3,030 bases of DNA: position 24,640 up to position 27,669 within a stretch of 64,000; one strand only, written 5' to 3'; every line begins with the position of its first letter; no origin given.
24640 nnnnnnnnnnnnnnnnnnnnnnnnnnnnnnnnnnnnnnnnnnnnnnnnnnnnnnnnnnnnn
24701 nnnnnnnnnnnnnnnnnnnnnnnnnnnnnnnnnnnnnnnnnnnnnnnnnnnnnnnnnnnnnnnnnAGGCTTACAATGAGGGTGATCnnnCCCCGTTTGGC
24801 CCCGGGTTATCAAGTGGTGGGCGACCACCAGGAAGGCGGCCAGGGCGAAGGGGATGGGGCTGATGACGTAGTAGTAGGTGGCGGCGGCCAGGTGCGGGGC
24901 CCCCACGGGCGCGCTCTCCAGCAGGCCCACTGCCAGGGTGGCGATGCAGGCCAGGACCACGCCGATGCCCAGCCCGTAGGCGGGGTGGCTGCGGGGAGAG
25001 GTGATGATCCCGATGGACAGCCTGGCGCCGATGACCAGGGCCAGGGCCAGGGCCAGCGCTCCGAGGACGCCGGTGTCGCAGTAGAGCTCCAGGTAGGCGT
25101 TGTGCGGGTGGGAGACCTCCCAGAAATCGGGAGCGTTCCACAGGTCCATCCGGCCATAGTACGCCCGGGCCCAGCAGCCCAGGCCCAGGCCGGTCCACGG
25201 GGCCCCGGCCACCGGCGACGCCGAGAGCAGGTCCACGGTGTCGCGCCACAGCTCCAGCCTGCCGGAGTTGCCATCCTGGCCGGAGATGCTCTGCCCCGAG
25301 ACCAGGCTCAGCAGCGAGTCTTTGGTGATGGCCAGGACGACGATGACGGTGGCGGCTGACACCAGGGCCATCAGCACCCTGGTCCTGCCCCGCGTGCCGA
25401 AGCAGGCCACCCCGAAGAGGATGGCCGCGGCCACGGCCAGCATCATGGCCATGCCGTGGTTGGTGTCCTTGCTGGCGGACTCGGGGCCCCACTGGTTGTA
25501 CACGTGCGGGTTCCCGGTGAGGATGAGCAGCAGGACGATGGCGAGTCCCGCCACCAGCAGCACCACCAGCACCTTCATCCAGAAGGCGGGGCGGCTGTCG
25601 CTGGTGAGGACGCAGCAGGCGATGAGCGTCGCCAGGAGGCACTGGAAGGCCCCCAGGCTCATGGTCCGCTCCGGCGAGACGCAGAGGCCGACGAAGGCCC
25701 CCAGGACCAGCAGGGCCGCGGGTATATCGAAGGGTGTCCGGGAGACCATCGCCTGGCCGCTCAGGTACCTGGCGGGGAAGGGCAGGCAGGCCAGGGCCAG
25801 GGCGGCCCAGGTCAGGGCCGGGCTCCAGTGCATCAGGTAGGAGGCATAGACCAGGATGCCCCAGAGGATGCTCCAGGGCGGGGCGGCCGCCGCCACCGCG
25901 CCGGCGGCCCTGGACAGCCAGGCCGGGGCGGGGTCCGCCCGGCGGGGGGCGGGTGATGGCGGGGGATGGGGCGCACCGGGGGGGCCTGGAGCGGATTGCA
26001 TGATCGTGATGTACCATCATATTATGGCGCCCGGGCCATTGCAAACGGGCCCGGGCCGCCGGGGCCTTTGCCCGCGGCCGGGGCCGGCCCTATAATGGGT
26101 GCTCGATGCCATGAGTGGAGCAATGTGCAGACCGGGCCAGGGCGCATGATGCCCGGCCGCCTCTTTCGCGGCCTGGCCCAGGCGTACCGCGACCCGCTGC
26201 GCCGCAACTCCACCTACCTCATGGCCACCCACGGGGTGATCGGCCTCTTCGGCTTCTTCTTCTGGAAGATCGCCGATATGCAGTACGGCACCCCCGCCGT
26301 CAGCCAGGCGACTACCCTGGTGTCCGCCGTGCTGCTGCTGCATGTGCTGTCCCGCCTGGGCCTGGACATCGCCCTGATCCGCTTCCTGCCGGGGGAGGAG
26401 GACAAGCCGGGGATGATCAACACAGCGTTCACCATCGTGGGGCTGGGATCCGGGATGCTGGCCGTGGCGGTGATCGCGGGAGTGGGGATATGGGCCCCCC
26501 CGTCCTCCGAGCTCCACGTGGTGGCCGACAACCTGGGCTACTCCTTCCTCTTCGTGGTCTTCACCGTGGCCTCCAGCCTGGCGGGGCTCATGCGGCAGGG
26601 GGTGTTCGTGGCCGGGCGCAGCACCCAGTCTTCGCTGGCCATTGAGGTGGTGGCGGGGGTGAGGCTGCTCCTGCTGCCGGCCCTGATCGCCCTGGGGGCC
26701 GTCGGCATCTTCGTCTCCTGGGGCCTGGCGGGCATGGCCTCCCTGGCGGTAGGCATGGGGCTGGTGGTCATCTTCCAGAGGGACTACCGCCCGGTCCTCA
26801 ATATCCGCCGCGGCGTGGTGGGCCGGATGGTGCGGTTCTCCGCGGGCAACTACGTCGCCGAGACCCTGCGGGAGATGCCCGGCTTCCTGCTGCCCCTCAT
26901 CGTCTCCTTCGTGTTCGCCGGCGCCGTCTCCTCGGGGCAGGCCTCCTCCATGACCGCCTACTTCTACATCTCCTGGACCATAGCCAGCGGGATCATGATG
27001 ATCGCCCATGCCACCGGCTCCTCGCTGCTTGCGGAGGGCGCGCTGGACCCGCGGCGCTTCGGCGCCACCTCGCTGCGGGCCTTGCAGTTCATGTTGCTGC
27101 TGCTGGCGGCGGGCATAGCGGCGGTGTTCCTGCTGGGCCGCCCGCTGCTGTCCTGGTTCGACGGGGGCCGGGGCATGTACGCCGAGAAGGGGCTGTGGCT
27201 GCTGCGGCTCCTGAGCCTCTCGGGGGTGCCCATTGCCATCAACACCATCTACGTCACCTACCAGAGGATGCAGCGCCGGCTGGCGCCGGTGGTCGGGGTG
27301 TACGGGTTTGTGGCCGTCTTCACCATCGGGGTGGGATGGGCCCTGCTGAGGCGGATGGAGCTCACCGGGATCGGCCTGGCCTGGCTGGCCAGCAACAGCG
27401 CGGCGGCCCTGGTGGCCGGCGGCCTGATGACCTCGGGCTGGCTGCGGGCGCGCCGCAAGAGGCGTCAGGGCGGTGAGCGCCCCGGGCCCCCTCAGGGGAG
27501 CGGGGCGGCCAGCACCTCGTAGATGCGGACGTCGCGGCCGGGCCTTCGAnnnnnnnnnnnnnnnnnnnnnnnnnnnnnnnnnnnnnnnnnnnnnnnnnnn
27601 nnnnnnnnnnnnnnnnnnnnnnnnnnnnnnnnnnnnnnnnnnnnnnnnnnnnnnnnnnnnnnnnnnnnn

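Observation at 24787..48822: ~24-kb island encoding a polyprenyl-phosphate-sugar-dependent surface glycosylation system with candidate protein substrates embedded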

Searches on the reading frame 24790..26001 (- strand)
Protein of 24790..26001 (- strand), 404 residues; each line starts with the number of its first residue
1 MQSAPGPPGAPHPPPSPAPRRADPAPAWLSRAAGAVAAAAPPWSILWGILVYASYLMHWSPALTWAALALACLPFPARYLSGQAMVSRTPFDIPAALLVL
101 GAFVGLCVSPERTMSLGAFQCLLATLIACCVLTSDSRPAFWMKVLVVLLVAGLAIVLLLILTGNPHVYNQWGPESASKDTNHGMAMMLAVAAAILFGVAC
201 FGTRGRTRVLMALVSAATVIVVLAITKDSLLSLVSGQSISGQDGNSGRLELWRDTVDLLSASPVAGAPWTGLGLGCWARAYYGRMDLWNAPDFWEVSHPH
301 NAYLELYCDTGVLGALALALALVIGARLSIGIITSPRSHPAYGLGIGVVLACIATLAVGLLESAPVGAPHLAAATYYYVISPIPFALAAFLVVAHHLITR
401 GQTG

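Call 4: search_protein_families(library=pfam, proteins=[window:24790-26001:-], max_evalue=0.01)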
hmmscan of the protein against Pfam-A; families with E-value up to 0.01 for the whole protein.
window:24790-26001:- (404 aa): 1 family
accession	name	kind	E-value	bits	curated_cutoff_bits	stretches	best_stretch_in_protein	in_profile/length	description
PF04932.20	Wzy_C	-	3.5e-17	63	31.7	1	184-318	17-148/149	O-Antigen ligase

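Call 7: search_protein_families(library=ncbifam, proteins=[window:24790-26001:-], max_evalue=0.01)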
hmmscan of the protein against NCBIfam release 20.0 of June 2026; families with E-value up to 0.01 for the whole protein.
window:24790-26001:- (404 aa): 0 families

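Call 67: search_solved_structures(query=window:24790-26001:-, max_evalue=10)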
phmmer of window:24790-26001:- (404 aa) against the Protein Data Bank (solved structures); distinct sequences matched with E-value up to 10: 0.

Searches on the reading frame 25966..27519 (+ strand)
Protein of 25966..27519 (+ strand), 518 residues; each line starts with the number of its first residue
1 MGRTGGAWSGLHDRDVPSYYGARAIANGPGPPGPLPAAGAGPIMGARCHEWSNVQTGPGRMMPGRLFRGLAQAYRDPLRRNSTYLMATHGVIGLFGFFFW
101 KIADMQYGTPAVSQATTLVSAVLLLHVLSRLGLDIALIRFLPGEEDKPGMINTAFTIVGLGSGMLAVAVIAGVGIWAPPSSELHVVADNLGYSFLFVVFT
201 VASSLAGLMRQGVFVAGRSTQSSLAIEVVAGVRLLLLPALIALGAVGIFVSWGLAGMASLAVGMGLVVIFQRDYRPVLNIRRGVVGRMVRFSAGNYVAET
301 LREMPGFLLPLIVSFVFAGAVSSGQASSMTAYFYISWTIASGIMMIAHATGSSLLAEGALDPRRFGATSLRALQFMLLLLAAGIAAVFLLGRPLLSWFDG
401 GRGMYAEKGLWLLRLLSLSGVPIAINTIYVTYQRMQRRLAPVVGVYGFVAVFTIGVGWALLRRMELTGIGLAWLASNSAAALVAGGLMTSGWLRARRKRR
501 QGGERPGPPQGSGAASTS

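Call 4: search_protein_families(library=pfam, proteins=[window:25966-27519:+], max_evalue=0.01)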
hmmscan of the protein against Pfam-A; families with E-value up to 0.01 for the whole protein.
window:25966-27519:+ (518 aa): 0 families

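Call 7: search_protein_families(library=ncbifam, proteins=[window:25966-27519:+], max_evalue=0.01)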
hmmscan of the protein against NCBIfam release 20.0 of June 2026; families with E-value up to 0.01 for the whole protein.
window:25966-27519:+ (518 aa): 0 families

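Call 36: search_protein_families(library=pfam, proteins=[window:25966-27519:+], max_evalue=5)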
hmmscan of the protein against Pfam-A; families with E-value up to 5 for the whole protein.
window:25966-27519:+ (518 aa): 2 families
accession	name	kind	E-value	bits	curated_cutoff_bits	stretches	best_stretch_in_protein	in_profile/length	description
PF19706.4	DUF6203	-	0.19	12.1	26.7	1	488-511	23-46/54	Family of unknown function (DUF6203)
PF17332.7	DUF5592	-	0.45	11.4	26.7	1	310-350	28-64/89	Family of unknown function (DUF5592)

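Call 83: search_protein_families(library=pfam, alignment_id=A4, max_evalue=0.5)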
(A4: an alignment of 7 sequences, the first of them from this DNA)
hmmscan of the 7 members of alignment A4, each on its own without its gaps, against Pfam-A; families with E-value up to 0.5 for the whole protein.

A. member 1, seq(458 aa): 2 families
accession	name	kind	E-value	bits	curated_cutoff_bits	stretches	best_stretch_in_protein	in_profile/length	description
PF19706.4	DUF6203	-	0.14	12.6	26.7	0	428-451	23-46/54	Family of unknown function (DUF6203)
PF17332.7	DUF5592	-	0.29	12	26.7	0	250-290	28-64/89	Family of unknown function (DUF5592)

B. families by the number of members that match (of 7 scanned): 7 families
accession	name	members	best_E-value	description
PF01943.22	Polysacc_synt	5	3.2e-10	Polysaccharide biosynthesis protein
PF03023.19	MurJ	2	7.6e-05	Lipid II flippase MurJ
PF13440.11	Polysacc_synt_3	1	5.8e-10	Polysaccharide biosynthesis protein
PF06127.16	Mpo1-like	1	0.045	2-hydroxy-palmitic acid dioxygenase Mpo1-like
PF11492.14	Dicistro_VP4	1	0.064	Cricket paralysis virus, VP4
PF19706.4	DUF6203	1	0.14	Family of unknown function (DUF6203)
PF17332.7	DUF5592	1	0.29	Family of unknown function (DUF5592)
